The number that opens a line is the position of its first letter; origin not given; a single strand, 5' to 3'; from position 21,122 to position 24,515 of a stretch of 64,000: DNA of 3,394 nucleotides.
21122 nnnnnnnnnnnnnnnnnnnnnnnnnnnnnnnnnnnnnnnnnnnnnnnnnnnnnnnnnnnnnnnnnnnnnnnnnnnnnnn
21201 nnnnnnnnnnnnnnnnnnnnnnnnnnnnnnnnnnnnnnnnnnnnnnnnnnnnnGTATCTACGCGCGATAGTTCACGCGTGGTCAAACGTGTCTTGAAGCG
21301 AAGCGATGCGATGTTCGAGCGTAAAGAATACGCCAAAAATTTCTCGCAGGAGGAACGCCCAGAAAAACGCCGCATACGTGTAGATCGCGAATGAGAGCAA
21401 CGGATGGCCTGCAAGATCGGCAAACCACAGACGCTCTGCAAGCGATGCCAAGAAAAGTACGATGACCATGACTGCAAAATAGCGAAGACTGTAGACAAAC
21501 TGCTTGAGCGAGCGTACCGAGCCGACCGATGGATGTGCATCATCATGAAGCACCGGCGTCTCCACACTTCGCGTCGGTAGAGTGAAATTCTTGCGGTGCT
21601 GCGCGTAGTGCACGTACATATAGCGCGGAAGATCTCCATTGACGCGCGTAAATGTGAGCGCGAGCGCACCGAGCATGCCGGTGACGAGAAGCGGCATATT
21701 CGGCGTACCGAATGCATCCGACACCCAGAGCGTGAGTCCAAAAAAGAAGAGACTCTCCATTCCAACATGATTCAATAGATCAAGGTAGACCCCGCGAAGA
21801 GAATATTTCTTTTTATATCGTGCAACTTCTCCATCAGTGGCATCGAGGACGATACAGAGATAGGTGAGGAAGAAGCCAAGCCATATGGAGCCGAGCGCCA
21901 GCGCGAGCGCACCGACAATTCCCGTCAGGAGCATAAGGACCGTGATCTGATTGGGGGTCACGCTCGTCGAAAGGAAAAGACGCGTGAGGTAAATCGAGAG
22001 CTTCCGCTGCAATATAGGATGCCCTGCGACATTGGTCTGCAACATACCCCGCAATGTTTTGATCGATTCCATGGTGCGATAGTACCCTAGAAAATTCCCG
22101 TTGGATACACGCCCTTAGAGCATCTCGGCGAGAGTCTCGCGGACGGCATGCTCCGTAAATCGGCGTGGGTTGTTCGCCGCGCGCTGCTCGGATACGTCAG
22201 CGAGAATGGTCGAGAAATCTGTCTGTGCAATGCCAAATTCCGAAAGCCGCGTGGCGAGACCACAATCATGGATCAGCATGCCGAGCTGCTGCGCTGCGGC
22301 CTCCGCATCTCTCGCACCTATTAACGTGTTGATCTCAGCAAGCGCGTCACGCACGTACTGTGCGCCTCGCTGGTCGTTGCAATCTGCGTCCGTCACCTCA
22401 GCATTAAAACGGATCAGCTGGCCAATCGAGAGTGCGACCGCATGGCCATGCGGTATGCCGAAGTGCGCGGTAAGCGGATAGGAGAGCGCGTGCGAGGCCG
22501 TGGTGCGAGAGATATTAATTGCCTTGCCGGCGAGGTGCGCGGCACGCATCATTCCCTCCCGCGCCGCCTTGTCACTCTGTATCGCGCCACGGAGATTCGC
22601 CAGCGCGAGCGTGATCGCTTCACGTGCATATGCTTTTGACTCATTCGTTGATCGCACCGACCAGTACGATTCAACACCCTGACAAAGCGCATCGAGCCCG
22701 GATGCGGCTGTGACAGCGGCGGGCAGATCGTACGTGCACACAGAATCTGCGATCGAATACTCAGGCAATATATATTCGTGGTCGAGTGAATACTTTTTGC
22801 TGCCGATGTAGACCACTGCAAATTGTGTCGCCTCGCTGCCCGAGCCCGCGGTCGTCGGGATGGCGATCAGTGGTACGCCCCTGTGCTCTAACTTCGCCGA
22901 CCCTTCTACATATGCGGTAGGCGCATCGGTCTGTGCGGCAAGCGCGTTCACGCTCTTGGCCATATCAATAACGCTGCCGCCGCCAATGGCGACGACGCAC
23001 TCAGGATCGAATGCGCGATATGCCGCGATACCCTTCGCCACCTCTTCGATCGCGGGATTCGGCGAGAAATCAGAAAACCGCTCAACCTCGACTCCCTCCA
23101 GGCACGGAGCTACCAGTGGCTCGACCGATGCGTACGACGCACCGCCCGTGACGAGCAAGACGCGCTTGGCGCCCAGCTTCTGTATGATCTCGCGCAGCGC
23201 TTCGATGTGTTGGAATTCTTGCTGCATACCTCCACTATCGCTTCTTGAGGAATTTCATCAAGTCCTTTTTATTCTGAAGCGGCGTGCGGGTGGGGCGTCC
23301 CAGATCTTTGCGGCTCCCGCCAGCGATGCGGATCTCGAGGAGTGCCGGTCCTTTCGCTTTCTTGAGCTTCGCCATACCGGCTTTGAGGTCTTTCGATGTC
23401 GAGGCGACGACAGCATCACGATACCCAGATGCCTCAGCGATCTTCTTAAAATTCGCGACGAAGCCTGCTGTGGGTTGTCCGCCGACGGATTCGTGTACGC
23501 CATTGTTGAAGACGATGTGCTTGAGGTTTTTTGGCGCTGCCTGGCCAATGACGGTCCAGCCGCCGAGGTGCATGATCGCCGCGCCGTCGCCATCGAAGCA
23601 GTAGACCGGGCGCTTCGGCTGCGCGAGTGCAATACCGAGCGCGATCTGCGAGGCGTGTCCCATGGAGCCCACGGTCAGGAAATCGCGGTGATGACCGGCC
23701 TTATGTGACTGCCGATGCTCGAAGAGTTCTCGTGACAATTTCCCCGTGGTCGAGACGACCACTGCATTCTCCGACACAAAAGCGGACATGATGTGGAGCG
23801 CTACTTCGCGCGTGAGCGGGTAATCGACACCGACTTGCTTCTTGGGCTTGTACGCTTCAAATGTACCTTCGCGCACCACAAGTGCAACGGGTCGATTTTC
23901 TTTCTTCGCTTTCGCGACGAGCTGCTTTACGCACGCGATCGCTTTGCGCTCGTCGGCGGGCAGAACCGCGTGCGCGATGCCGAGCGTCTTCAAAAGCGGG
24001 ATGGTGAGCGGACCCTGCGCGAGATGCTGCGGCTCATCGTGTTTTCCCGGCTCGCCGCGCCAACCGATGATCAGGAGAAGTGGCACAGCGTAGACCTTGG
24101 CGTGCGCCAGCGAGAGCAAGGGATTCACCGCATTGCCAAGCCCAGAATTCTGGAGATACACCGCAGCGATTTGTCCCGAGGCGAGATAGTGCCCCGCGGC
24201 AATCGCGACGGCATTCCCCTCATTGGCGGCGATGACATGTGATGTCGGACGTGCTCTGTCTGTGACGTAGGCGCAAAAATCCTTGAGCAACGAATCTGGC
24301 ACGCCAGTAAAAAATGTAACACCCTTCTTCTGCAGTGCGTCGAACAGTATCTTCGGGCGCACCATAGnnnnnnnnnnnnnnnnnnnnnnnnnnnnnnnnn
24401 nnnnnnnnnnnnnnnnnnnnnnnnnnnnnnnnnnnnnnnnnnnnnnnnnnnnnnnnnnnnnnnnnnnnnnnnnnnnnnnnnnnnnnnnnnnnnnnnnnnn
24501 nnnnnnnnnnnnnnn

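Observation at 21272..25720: Fosfomycin-type (Fom1/Fom2/FomC-like) phosphonate module embedded in a surface-glycan locus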

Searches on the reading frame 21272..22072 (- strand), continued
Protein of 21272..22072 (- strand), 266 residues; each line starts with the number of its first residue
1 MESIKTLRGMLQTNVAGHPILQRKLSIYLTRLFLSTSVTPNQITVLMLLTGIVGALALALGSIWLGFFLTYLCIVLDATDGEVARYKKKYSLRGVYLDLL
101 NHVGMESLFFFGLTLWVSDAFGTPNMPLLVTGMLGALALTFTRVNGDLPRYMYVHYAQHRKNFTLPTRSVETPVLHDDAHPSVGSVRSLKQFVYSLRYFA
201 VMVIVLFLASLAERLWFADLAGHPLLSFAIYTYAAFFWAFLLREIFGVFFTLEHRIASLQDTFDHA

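Call 81: search_protein_representatives(alignment_id=A6)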
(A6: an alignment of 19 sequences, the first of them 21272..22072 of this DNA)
Query: 19 sequences, 272 profile positions. Proteins with E-value up to 0.001 (for the whole library): 7322; up to 1e-10: 1624; up to 1e-30: 33. The best 150 are listed.
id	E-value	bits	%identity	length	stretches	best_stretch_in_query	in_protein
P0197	4.1e-126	436.5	-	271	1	1-270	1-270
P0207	6.4e-104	363.8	-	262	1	1-267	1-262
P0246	4.1e-103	361.1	-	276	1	1-268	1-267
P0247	1.6e-96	339.5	-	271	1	10-269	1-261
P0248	8.5e-92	324.0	-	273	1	1-269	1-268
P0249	2.3e-81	289.8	-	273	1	1-270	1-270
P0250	4.0e-77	275.9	-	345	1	1-267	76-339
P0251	6.6e-67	242.4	-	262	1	1-263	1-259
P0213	6.9e-65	235.8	-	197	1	1-176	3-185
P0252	3.5e-63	230.2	-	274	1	1-266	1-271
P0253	1.0e-57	212.2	-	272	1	1-270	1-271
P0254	1.9e-55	204.8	-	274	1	1-267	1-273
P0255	5.1e-53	196.8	-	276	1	4-263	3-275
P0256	4.4e-50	187.2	-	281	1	3-268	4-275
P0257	1.4e-49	185.6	-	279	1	1-265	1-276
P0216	1.5e-27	113.3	-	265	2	3-145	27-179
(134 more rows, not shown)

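Call 84: find_encoding_contigs(protein=P0189, flank=3000, max_places=2)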
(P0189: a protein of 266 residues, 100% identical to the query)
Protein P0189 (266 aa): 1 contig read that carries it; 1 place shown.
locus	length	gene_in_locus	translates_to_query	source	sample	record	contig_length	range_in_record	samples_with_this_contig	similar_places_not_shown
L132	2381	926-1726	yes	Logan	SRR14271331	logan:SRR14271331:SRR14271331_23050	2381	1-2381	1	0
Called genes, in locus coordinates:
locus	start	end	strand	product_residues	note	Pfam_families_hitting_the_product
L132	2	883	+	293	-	?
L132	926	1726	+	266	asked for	PF01066:CDP-OH_P_transf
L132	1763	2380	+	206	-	?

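Call 88: predict_structure(alignment_id=A6)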
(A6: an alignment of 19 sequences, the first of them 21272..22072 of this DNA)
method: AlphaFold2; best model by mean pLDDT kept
length: 266 residues; sequences in the alignment: 19
mean_pLDDT: 76.7   pTM: 0.73
mean pLDDT of the five models: 76.7, 75.8, 75.5, 75.0, 74.8
residues with pLDDT >= 90: 89; 70-90: 92; 50-70: 50; < 50: 35
segments of 3 or more residues with pLDDT < 50: 1-9, 14-22, 170-182
pLDDT, mean of each block of 10 residues (from residue 1): 43 46 65 82 89 95 95 88 72 74 89 94 92 93 74 63 55 38 67 84 94 89 92 93 76 64 58
secondary structure, 60 per line:
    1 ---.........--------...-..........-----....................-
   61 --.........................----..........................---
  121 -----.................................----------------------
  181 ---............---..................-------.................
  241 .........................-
elements in order: H4-12 H25-34 H40-59 H63-87 H92-117 H126-158 H184-195 H199-216 H224-265

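Call 91: fold_search(model_id=the predicted structure, library=pdb)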
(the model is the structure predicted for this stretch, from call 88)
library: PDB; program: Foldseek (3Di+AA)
matches with E <= 10: 131; with E <= 0.001: 14
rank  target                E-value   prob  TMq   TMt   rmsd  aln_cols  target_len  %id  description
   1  6wmv_A                3.8e-05  1.00  0.57  0.46   7.6       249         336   16  Structure of a phosphatidylinositol-phosphate synthase (PIPS) from Mycobacterium kansasii with evidence of substrate b (released 2020-05-27)
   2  4q7c_A                6.8e-05  1.00  0.55  0.45   7.9       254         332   22  Structure of AF2299, a CDP-alcohol phosphotransferase (released 2014-05-28)
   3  4o6n_A                6.8e-05  1.00  0.52  0.43   7.4       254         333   23  Structure of AF2299, a CDP-alcohol phosphotransferase (CDP-bound) (released 2014-05-14)
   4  6wmv_C                9.2e-05  1.00  0.60  0.49   6.4       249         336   17  Structure of a phosphatidylinositol-phosphate synthase (PIPS) from Mycobacterium kansasii with evidence of substrate b (released 2020-05-27)
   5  4o6m_A                1.1e-04  1.00  0.53  0.44   7.9       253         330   22  Structure of AF2299, a CDP-alcohol phosphotransferase (CMP-bound) (released 2014-05-14)
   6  6h59_A                1.2e-04  1.00  0.53  0.69   7.3       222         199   16  Crystal structure of Mycobacterium tuberculosis phosphatidylinositol phosphate synthase (PgsA1) with CDP-DAG bound (released 2019-05-15)
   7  4o6m_B                1.5e-04  1.00  0.51  0.41   7.8       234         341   24  Structure of AF2299, a CDP-alcohol phosphotransferase (CMP-bound) (released 2014-05-14)
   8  6h53_A                1.6e-04  1.00  0.53  0.72   6.0       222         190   16  Crystal structure of Mycobacterium tuberculosis phosphatidylinositol phosphate synthase (PgsA1) in apo form (released 2019-05-15)
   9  6wm5_C                2.4e-04  1.00  0.59  0.48   7.1       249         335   18  Structure of a phosphatidylinositol-phosphate synthase (PIPS) from Mycobacterium kansasii (released 2020-05-27)
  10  6h5a_A                3.0e-04  1.00  0.54  0.68   7.4       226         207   17  Crystal structure of Mycobacterium tuberculosis phosphatidylinositol phosphate synthase (PgsA1) in complex with mangan (released 2019-05-15)
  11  6h59_B                3.8e-04  1.00  0.54  0.71   7.3       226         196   16  Crystal structure of Mycobacterium tuberculosis phosphatidylinositol phosphate synthase (PgsA1) with CDP-DAG bound (released 2019-05-15)
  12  6wm5_A                3.9e-04  1.00  0.55  0.45   8.6       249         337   18  Structure of a phosphatidylinositol-phosphate synthase (PIPS) from Mycobacterium kansasii (released 2020-05-27)
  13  6h5a_B                4.5e-04  1.00  0.53  0.65   7.5       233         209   16  Crystal structure of Mycobacterium tuberculosis phosphatidylinositol phosphate synthase (PgsA1) in complex with mangan (released 2019-05-15)
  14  6h53_B                7.3e-04  1.00  0.52  0.70   5.8       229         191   16  Crystal structure of Mycobacterium tuberculosis phosphatidylinositol phosphate synthase (PgsA1) in apo form (released 2019-05-15)
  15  5d92_A                2.2e-03  1.00  0.56  0.45   7.4       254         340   14  Structure of a phosphatidylinositolphosphate (PIP) synthase from Renibacterium Salmoninarum (released 2015-11-04)
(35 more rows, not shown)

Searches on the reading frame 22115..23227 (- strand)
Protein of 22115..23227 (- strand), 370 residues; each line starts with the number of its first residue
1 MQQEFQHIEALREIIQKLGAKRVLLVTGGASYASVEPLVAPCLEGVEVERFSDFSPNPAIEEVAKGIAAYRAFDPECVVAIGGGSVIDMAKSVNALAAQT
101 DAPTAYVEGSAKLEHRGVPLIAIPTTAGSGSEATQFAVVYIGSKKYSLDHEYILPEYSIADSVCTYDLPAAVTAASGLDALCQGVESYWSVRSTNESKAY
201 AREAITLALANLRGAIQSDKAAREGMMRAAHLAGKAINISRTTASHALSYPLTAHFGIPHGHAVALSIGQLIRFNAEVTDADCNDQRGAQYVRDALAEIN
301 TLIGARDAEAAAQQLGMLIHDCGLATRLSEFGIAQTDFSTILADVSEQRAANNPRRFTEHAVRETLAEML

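Call 3: search_protein_families(library=pfam, proteins=[window:22115-23227:-])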
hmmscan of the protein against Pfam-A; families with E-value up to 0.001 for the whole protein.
window:22115-23227:- (370 aa): 3 families
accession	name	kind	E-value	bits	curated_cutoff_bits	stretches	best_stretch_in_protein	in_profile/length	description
PF00465.25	Fe-ADH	-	9.1e-42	142.9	31.3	1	7-161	10-167/168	Iron-containing alcohol dehydrogenase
PF25137.1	ADH_Fe_C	-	1.4e-32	113.4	27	1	173-368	1-192/194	Fe-containing alcohol dehydrogenase family, C-terminal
PF13685.12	Fe-ADH_2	-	2.6e-11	44.2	28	1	8-96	7-96/149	Iron-containing alcohol dehydrogenase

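Call 4: search_protein_families(library=ncbifam, proteins=[window:22115-23227:-])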
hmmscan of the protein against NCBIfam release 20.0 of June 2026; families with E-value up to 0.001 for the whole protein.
window:22115-23227:- (370 aa): 17 families
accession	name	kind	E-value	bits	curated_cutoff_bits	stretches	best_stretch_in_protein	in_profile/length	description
TIGR02638.1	lactal_redase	equivalog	5.9e-53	180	523.15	1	11-364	20-377/379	lactaldehyde reductase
NF041833.1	Fe_ADH_ErcA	equivalog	1.9e-52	178.7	550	1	13-367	23-379/382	alcohol dehydrogenase-like regulatory protein ErcA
TIGR03405.1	Phn_Fe-ADH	equivalog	8e-52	176.2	423.7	1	10-348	13-346/355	iron-containing alcohol dehydrogenase PsrA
NF010378.0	PRK13805.1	equivalog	9.7e-51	172.6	951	1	10-348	471-837/872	bifunctional acetaldehyde-CoA/alcohol dehydrogenase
NF058672.1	4HyButDHCUPNE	equivalog_domain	1.5e-49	169.2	500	1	3-368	12-376/378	4-hydroxybutyrate dehydrogenase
NF053866.1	CholDhdGbsBBac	equivalog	2e-46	158.4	550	1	7-361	24-382/392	choline dehydrogenase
NF007911.0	PRK10624.1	equivalog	3.4e-46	157.9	537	1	8-364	18-376/382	lactaldehyde reductase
NF011998.0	PRK15454.1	equivalog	1.7e-39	135.7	556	1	51-358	83-383/395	ethanolamine utilization ethanol dehydrogenase EutG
NF050025.1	SulfAcetaldRedSarD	equivalog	2.3e-39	135.4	700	1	12-367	22-382/385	sulfoacetaldehyde reductase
NF007363.0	PRK09860.1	equivalog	1.1e-36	126.8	581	1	52-343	66-355/383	L-threonine dehydrogenase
TIGR04266.1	NDMA_methanol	equivalog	4.8e-28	98.1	625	1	16-326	34-349/420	NDMA-dependent methanol dehydrogenase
NF011717.0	PRK15138.1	equivalog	2e-25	89.7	645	1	8-350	19-365/387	alcohol dehydrogenase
NF041822.1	daptide_DH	equivalog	5.2e-17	61.8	300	1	70-227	50-214/363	daptide-type RiPP biosynthesis dehydogenase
NF006941.0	PRK09423.1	subfamily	3.2e-10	39.4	336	1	6-210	16-203/367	glycerol dehydrogenase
NF002022.0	PRK00843.1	equivalog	7.9e-09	34.9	413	1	8-241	21-234/350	NAD(P)-dependent glycerol-1-phosphate dehydrogenase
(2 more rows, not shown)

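Call 38: search_solved_structures(query=window:22115-23227:-, max_evalue=1e-10)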
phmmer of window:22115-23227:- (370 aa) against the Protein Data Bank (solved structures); distinct sequences matched with E-value up to 1e-10: 40.
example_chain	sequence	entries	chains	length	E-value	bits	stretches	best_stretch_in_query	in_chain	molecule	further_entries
6jko_A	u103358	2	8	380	7.2e-40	140.7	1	40-359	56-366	Methanol dehydrogenase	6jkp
3bfj_A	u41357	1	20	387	8.4e-38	133.9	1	10-362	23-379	1,3-propanediol oxidoreductase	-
1vhd_A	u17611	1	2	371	1.5e-37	133.1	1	12-268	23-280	alcohol dehydrogenase, iron-containing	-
1o2d_A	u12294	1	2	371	1.5e-37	133.1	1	12-268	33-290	Alcohol dehydrogenase, iron-containing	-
8zrl_A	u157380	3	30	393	9.3e-37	130.5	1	16-357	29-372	NAD-dependent methanol dehydrogenase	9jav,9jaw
3owo_A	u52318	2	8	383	1e-34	123.8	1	19-364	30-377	Alcohol dehydrogenase 2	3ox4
13he_A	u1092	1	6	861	1e-33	120.5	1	10-306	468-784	Aldehyde-alcohol dehydrogenase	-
8uhw_A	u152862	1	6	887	1.1e-33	120.4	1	10-306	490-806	Aldehyde-alcohol dehydrogenase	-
9ldl_C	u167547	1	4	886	2.4e-33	119.2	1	11-345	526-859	Aldehyde dehydrogenase family protein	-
3zdr_A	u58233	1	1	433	3.6e-32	115.4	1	46-281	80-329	ALCOHOL DEHYDROGENASE DOMAIN OF THE BIFUNCTIONAL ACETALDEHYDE DEHYDROGENASE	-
7qnj_AAA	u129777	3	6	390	1.4e-31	113.4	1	10-359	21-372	Lactaldehyde reductase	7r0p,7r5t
8zwd_B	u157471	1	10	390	2.8e-31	112.5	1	15-358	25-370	NAD(P)-dependent methanol dehydrogenase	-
7qlq_AAA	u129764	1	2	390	4e-31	111.9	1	10-359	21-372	Lactaldehyde reductase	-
1rrm_A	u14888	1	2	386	4.2e-31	111.9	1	10-360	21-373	Lactaldehyde reductase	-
2bi4_A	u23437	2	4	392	4.5e-31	111.8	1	10-359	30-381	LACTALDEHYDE REDUCTASE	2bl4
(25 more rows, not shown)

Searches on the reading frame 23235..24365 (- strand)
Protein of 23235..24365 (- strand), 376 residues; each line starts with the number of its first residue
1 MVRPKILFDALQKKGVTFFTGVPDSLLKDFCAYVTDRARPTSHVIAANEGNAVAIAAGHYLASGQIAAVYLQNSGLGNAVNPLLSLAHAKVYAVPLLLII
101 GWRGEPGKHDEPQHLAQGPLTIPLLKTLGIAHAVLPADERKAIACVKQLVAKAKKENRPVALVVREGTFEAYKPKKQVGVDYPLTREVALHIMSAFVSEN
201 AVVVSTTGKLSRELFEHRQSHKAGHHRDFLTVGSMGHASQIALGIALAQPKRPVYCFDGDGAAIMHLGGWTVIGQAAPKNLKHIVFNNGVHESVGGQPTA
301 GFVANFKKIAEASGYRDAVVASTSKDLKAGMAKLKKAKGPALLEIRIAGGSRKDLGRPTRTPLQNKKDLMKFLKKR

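Call 3: search_protein_families(library=pfam, proteins=[window:23235-24365:-])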
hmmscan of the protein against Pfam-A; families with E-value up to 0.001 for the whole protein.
window:23235-24365:- (376 aa): 2 families
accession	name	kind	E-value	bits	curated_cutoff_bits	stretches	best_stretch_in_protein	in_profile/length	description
PF02775.26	TPP_enzyme_C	-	3.9e-19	69.4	21.9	1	208-345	3-151/151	Thiamine pyrophosphate enzyme, C-terminal TPP binding domain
PF02776.23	TPP_enzyme_N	-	6.4e-17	61.9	26.8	1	6-114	6-108/119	Thiamine pyrophosphate enzyme, N-terminal TPP binding domain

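Call 4: search_protein_families(library=ncbifam, proteins=[window:23235-24365:-])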
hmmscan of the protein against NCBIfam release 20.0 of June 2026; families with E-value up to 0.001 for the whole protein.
window:23235-24365:- (376 aa): 46 families (the best 25 are shown)
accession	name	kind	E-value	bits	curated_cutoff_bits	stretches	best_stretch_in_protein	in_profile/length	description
TIGR03297.1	Ppyr-DeCO2ase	equivalog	7.2e-147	489.1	312.5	1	15-373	1-360/360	phosphonopyruvate decarboxylase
TIGR03846.1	sulfopy_beta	equivalog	4.4e-29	101.7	221.5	1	192-351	7-160/182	sulfopyruvate decarboxylase subunit beta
NF004813.0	PRK06163.1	equivalog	7.7e-27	94.3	240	1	203-372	32-195/202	hypothetical protein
TIGR03845.1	sulfopyru_alph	equivalog_domain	1.2e-24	87.1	147.95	1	7-165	4-156/160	sulfopyruvate decarboxylase subunit alpha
NF006016.1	PRK08155.1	equivalog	3.8e-18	65.2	870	2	130-348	310-533/554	acetolactate synthase large subunit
NF005760.0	PRK07586.1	equivalog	1.5e-13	50.6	363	1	171-289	324-440/514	acetolactate synthase large subunit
NF005485.1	PRK07092.1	equivalog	1.5e-13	50.4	493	1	146-348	317-519/523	benzoylformate decarboxylase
NF006203.0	PRK08327.1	equivalog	2e-13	49.7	456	2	136-294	331-494/571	thiamine pyrophosphate-requiring protein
TIGR00118.1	acolac_lg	equivalog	1.8e-12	46.5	538.35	2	190-348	367-535/557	biosynthetic-type acetolactate synthase large subunit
NF006052.0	PRK08199.1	subfamily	1.2e-11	43.7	539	1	136-347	322-537/559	thiamine pyrophosphate protein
NF006524.0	PRK08978.1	equivalog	2.8e-11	42.4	738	1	184-288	352-455/548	acetolactate synthase 2 catalytic subunit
NF005114.0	PRK06546.1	equivalog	5e-10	38.5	893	1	168-345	345-527/578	pyruvate dehydrogenase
NF005713.0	PRK07525.1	subfamily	9.3e-10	37.5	620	1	186-290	388-491/592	sulfoacetaldehyde acetyltransferase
NF004710.0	PRK06048.1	equivalog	2.2e-09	36.3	976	1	136-292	308-472/561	acetolactate synthase large subunit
NF005040.0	PRK06457.1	equivalog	2.6e-09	36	788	1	175-347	338-518/549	pyruvate dehydrogenase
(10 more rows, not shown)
